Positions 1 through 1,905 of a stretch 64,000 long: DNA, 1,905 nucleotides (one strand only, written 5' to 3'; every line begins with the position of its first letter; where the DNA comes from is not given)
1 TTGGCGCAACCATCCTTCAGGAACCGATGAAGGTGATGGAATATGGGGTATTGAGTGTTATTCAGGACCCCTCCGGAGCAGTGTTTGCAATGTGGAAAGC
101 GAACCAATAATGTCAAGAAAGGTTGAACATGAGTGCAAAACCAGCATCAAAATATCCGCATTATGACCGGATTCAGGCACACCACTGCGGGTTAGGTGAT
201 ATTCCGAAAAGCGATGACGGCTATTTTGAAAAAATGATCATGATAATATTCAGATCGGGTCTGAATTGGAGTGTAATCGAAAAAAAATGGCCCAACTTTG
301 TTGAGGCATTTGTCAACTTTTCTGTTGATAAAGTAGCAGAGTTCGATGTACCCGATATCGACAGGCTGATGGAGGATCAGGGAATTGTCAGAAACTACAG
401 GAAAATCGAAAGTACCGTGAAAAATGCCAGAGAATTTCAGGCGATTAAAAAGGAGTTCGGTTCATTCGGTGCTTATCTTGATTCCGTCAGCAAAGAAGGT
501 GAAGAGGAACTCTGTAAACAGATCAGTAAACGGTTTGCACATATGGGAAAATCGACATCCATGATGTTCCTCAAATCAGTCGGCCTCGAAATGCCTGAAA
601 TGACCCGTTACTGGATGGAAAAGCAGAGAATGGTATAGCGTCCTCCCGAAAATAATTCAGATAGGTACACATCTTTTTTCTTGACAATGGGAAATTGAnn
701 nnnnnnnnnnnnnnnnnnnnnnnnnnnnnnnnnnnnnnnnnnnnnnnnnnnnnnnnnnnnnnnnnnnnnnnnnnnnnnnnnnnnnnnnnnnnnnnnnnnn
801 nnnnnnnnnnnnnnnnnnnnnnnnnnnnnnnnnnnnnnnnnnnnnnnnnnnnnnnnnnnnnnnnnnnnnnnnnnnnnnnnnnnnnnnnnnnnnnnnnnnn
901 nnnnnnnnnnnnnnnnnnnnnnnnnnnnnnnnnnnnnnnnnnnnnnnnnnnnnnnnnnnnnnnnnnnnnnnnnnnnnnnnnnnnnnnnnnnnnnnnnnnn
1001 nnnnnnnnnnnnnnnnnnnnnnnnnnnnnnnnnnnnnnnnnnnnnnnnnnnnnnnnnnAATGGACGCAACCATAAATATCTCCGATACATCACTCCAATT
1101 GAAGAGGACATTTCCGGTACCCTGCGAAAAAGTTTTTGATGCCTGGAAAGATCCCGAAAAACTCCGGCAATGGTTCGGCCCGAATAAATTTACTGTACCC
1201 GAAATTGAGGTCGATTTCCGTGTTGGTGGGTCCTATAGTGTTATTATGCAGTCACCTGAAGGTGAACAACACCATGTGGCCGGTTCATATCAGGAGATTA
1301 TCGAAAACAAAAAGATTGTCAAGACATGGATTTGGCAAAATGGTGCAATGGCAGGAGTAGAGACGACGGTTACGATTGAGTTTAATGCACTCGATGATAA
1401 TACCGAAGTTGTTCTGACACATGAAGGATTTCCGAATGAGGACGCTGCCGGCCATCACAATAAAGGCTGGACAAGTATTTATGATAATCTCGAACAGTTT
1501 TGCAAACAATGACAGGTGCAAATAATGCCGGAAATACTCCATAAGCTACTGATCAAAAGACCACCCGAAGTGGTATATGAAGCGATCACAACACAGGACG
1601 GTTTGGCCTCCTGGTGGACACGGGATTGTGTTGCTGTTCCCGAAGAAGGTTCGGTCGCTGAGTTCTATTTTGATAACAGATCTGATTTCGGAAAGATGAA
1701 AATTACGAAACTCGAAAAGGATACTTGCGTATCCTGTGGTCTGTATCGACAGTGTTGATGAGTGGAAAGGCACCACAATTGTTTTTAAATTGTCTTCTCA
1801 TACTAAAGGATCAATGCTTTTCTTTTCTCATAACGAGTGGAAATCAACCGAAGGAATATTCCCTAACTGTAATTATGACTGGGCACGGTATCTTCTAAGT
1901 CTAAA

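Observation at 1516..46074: Very high density of disrupted genes: at least 6 in-frame stops (TGA x4, TAA, TAG) and at least 8 homopolymer frameshifts in conserved genes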

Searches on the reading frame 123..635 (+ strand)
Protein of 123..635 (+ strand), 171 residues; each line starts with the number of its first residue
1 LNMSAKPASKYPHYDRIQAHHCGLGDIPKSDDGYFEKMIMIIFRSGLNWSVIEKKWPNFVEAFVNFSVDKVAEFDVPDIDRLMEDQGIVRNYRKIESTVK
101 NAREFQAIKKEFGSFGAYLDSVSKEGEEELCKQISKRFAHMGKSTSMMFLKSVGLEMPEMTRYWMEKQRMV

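Call 37: search_protein_families(library=pfam, proteins=[window:123-635:+], max_evalue=0.01)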
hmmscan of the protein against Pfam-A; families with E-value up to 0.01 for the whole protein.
window:123-635:+ (171 aa): 1 family
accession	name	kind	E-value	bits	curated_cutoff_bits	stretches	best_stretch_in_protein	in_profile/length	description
PF03352.18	Adenine_glyco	-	1.8e-26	93.5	25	1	29-147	21-140/177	Methyladenine glycosylase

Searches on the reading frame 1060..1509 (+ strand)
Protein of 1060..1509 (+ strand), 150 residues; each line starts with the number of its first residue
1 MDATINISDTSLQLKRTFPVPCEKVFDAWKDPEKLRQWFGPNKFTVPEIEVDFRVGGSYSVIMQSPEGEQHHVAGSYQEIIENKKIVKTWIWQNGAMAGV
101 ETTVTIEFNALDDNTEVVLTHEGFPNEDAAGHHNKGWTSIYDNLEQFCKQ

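Call 7: search_protein_families(library=pfam, proteins=[window:1060-1509:+], max_evalue=0.01)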
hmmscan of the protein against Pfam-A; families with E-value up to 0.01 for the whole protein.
window:1060-1509:+ (150 aa): 2 families
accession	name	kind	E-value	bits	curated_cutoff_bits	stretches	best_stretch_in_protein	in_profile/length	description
PF08327.17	AHSA1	-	1.9e-33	115.8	22.1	1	20-147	2-123/125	Activator of Hsp90 ATPase homolog 1-like protein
PF10604.15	Polyketide_cyc2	-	0.0038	18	27.4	1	11-121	3-106/142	Polyketide cyclase / dehydrase and lipid transport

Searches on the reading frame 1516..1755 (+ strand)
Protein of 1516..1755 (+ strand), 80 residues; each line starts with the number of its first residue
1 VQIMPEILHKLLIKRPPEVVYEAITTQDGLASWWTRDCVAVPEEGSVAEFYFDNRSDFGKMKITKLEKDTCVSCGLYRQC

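Call 7: search_protein_families(library=pfam, proteins=[window:1516-1755:+], max_evalue=0.01)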
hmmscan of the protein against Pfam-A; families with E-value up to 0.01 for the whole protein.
window:1516-1755:+ (80 aa): 1 family
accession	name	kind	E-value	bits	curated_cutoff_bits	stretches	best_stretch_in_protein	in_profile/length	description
PF08327.17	AHSA1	-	0.00027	21.6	22.1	1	15-58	2-47/125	Activator of Hsp90 ATPase homolog 1-like protein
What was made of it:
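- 1516..1948 (+): SRPBCC/AHSA1-like gene 2, frameshifted near 1716-1740. Its paralogue at 1060-1512 is intact. The first ORF matches only AHSA1 profile positions 2-47 of 125 (call 7).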
